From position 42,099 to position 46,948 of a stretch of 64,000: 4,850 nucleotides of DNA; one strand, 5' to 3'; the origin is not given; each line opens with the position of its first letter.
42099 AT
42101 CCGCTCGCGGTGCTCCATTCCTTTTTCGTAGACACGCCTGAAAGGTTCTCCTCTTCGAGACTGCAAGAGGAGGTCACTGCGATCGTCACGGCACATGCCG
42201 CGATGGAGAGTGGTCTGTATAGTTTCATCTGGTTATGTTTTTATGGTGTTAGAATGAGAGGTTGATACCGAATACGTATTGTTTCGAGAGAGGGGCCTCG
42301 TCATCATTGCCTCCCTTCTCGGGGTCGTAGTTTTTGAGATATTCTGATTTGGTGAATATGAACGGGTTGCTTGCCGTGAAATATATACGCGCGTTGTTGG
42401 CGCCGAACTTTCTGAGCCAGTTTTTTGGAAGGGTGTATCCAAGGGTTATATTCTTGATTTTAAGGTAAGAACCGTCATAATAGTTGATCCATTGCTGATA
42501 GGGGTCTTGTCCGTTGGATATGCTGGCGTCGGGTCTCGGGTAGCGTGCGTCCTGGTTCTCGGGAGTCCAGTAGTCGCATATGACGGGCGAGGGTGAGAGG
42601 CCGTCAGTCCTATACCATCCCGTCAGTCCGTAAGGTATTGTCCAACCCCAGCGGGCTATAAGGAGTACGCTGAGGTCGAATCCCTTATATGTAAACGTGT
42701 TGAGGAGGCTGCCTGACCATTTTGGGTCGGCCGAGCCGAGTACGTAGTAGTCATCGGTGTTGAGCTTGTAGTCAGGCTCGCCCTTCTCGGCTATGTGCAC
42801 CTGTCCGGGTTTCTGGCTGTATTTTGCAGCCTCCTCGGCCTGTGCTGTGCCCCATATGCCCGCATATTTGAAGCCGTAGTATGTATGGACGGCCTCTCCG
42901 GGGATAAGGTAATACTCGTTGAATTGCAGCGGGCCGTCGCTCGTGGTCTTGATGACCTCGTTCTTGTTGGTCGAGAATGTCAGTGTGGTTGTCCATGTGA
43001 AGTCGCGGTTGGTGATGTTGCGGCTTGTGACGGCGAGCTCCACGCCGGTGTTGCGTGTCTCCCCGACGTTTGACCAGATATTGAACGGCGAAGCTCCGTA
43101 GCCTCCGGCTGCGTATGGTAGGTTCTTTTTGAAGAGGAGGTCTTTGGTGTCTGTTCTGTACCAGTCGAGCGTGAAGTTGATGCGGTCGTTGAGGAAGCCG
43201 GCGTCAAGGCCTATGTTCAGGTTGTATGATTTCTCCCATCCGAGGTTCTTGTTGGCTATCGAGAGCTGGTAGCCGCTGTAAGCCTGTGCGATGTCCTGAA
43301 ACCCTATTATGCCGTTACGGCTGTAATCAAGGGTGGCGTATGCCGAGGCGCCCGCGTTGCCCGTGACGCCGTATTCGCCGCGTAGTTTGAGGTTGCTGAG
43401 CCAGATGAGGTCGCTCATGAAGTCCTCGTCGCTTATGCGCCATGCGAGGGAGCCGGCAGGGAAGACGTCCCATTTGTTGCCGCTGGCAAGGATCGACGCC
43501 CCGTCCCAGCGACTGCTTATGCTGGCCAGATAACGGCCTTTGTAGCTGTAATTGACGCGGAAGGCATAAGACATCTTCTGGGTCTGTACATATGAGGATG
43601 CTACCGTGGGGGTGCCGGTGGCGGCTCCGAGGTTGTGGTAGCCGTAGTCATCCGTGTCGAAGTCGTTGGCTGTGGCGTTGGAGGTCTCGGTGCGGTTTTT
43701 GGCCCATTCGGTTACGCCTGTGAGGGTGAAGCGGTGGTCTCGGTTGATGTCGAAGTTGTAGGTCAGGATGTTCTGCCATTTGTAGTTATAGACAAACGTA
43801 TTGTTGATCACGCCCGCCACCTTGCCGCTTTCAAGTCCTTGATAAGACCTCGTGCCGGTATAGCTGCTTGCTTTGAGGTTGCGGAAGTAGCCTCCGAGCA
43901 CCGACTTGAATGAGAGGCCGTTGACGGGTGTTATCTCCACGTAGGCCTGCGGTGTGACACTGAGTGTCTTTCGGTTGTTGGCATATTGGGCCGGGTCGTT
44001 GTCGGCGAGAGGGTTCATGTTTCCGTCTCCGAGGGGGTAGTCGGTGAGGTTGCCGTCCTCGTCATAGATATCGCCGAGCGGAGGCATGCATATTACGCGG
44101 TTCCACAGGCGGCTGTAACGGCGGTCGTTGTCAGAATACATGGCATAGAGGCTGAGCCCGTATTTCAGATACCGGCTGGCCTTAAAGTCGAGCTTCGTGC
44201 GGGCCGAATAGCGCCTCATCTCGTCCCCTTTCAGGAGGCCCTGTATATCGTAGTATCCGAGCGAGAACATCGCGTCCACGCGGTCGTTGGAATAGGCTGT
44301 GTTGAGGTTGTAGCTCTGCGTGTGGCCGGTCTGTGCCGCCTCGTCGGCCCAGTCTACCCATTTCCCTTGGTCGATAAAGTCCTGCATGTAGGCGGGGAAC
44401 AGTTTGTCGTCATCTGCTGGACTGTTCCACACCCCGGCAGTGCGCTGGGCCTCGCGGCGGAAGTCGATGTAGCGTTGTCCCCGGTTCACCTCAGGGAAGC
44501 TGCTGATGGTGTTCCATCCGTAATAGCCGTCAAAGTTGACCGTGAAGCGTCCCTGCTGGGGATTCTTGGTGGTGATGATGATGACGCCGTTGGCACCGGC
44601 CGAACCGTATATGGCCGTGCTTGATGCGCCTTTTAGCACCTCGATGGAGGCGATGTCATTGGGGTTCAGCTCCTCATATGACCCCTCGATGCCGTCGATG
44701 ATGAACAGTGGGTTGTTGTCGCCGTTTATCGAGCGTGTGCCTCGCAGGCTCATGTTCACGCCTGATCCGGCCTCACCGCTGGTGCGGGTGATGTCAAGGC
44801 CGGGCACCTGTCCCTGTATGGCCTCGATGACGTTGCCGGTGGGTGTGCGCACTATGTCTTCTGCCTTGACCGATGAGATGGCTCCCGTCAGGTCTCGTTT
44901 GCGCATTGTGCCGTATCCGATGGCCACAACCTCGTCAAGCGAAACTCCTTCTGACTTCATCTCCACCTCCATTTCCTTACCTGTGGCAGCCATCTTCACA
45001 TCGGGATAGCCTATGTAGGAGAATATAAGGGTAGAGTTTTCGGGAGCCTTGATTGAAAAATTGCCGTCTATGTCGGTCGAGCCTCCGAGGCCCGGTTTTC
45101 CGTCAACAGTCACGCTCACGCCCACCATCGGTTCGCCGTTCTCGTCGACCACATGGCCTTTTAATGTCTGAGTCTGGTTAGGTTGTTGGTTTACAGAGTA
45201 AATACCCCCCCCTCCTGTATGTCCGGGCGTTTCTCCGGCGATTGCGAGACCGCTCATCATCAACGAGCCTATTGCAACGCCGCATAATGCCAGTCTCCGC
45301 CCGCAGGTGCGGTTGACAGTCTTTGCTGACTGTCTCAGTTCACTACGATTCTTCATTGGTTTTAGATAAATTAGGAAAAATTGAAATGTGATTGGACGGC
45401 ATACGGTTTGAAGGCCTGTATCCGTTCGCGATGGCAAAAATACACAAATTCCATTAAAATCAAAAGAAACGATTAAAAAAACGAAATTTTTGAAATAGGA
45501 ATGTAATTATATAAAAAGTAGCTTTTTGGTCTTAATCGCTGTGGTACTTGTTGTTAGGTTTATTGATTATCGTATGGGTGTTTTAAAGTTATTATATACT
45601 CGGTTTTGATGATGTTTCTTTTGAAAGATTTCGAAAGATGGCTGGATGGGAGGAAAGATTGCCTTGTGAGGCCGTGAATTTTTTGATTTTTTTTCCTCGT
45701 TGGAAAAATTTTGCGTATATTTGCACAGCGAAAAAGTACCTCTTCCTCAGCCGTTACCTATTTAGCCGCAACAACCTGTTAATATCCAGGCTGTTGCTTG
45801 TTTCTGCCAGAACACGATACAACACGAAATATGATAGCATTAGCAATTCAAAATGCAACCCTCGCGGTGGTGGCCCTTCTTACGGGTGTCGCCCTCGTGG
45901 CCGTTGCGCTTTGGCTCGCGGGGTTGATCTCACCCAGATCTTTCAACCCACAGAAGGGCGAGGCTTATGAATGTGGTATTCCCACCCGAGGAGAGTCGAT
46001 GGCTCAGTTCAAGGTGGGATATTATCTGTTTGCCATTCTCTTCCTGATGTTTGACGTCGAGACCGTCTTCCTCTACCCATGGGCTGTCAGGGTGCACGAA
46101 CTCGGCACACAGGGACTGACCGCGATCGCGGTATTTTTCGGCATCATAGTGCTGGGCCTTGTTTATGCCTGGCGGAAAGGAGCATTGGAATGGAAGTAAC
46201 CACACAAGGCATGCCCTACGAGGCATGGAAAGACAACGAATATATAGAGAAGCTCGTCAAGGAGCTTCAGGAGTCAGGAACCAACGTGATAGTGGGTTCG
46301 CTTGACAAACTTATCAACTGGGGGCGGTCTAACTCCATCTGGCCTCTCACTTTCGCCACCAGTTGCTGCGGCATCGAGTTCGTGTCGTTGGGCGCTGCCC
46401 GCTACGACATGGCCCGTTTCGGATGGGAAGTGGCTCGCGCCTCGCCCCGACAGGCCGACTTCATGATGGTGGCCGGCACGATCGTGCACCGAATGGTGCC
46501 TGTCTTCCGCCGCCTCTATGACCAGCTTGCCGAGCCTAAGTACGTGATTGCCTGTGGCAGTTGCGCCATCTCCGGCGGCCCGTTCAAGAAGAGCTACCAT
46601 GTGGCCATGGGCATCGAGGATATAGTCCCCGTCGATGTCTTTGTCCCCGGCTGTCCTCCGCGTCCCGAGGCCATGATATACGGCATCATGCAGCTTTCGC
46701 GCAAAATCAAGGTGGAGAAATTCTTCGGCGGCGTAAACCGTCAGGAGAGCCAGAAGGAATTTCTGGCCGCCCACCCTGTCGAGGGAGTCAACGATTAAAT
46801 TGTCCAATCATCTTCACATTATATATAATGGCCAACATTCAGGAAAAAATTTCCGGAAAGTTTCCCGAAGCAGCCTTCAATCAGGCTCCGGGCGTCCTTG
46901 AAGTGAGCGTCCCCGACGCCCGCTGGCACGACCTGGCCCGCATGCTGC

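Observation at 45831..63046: Complete F1Fo ATP synthase operon nested inside the NDH-1 operon: nuoA-B-CD-H | atpD-C-B-E-F-H-A-G | nuoI-J-K-L-M-N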

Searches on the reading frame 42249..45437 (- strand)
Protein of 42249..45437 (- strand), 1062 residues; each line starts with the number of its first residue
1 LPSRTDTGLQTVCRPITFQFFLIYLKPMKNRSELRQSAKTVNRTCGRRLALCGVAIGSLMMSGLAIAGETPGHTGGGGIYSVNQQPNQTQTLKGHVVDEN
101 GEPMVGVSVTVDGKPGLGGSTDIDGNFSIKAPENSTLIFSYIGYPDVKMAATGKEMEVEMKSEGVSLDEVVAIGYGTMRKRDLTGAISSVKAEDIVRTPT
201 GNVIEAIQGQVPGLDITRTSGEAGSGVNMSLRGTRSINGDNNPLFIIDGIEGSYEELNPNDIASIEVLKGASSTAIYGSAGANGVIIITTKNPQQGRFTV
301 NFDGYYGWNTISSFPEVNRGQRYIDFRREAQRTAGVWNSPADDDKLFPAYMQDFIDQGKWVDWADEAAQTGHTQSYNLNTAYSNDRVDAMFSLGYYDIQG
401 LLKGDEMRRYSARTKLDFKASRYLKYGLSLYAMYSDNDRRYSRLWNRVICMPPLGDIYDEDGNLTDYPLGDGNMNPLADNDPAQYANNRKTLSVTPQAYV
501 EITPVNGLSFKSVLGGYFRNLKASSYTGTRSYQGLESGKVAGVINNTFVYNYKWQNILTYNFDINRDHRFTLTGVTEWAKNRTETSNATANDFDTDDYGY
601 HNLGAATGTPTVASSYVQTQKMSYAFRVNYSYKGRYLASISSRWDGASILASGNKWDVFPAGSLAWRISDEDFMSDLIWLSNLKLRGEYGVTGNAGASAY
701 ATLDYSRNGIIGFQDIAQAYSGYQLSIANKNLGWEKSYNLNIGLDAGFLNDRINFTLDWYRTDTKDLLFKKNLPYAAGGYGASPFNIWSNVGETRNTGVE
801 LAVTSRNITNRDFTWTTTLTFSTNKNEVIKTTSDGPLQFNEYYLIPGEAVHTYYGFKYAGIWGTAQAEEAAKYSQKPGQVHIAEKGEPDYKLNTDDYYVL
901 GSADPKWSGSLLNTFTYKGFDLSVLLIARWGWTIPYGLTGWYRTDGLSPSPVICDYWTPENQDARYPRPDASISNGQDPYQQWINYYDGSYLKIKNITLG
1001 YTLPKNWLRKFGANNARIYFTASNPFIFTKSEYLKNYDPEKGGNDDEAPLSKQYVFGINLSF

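Call 4: search_protein_families(library=ncbifam, proteins=[window:42249-45437:-])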
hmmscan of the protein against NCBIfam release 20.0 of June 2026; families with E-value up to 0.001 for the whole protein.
window:42249-45437:- (1062 aa): 2 families
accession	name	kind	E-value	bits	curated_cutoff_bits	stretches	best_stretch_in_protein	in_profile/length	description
TIGR04056.1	OMP_RagA_SusC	subfamily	8.7e-252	838.6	368.25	1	91-1062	2-981/981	SusC/RagA family TonB-linked outer membrane protein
TIGR04057.1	SusC_RagA_signa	signature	3.4e-16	58.7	46.2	1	261-291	1-31/31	SusC/RagA subfamily TonB-dependent outer membrane receptor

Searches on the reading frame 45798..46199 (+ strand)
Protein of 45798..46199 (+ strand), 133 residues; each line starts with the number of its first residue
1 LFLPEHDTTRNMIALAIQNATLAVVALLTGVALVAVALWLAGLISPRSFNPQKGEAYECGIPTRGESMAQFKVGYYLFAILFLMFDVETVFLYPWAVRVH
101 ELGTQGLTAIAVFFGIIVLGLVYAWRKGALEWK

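Call 3: search_protein_families(library=ncbifam, proteins=[window:45798-46199:+])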
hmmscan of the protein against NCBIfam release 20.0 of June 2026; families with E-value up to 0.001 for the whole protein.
window:45798-46199:+ (133 aa): 5 families
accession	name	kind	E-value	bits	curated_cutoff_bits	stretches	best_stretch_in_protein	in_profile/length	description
NF005839.0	PRK07756.1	equivalog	8.7e-30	103.5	163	1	21-132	10-121/122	NADH-quinone oxidoreductase subunit A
NF005922.0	PRK07928.1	equivalog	7.3e-29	100.6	155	1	22-133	8-119/119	NADH-quinone oxidoreductase subunit A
NF006303.0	PRK08489.1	equivalog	1.7e-23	83.6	145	1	23-133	17-126/129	NAD(P)H-quinone oxidoreductase subunit 3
NF005022.0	PRK06432.1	equivalog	1.3e-09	38.2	164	1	54-132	71-149/151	NADH dehydrogenase subunit A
NF004729.0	PRK06073.1-5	equivalog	1.1e-08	35.2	94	1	19-124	12-121/134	NADH dehydrogenase subunit A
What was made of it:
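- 45831..46199 (+): nuoA (122 aa). NCBIfam NuoA models, E = 9e-30 (call 3).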

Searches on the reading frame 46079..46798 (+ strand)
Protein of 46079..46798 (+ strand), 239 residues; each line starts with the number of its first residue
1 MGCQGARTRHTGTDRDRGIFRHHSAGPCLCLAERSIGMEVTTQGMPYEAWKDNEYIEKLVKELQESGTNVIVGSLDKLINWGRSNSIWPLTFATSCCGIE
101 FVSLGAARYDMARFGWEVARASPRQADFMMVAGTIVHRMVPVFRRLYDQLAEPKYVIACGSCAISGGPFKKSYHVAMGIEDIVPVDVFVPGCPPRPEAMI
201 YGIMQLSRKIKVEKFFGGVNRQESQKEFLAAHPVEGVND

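Call 3: search_protein_families(library=ncbifam, proteins=[window:46079-46798:+])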
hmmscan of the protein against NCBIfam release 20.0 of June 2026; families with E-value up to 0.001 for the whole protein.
window:46079-46798:+ (239 aa): 13 families
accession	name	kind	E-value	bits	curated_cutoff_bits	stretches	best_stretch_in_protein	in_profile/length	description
NF011391.0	PRK14816.1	equivalog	2.1e-106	353.9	283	1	41-227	8-194/196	NADH-quinone oxidoreductase subunit B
NF005012.1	PRK06411.1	subfamily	6.5e-67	224.2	116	1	63-214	12-162/166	NADH-quinone oxidoreductase subunit NuoB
NF011394.0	PRK14819.1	equivalog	5.2e-66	222.9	312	1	64-234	10-180/264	NADH-quinone oxidoreductase subunit B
TIGR01957.1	nuoB_fam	subfamily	2.7e-65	218.7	142.7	1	69-212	1-144/145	NADH-quinone oxidoreductase subunit B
NF011390.0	PRK14815.1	equivalog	4.2e-58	195.6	281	1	68-231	16-178/183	NADH dehydrogenase subunit B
NF011395.0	PRK14820.1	equivalog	7.9e-58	195.2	263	1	66-216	14-163/180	NADH-quinone oxidoreductase subunit B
NF009808.0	PRK13292.1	equivalog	1.3e-57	195.3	1156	1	65-213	5-152/791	NADH-quinone oxidoreductase subunit B/C/D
NF011389.0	PRK14814.1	equivalog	2.3e-56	190.6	285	1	64-215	12-162/186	NADH dehydrogenase subunit B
NF011393.0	PRK14818.1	equivalog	7.4e-55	185.1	255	1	70-217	16-162/173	NADH dehydrogenase subunit B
NF011388.0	PRK14813.1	equivalog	5.4e-53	179.7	294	1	66-227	9-168/189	NADH dehydrogenase subunit B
NF011392.0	PRK14817.1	equivalog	6.7e-50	169.3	271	1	67-213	18-163/182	NADH-quinone oxidoreductase subunit B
TIGR03294.1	FrhG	equivalog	9e-05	22.3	245.5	1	130-203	55-137/228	coenzyme F420 hydrogenase subunit gamma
NF040831.1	sulfhyd_ShyD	equivalog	0.00094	18.9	460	0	109-166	32-87/240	NAD(P)-dependent hydrogenase/sulfhydrogenase 2 subunit delta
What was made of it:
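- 46190..46798 (+): nuoB (202 aa). Overlaps nuoA by 10 nt. NF011391, 354 bits, above cutoff (call 3).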
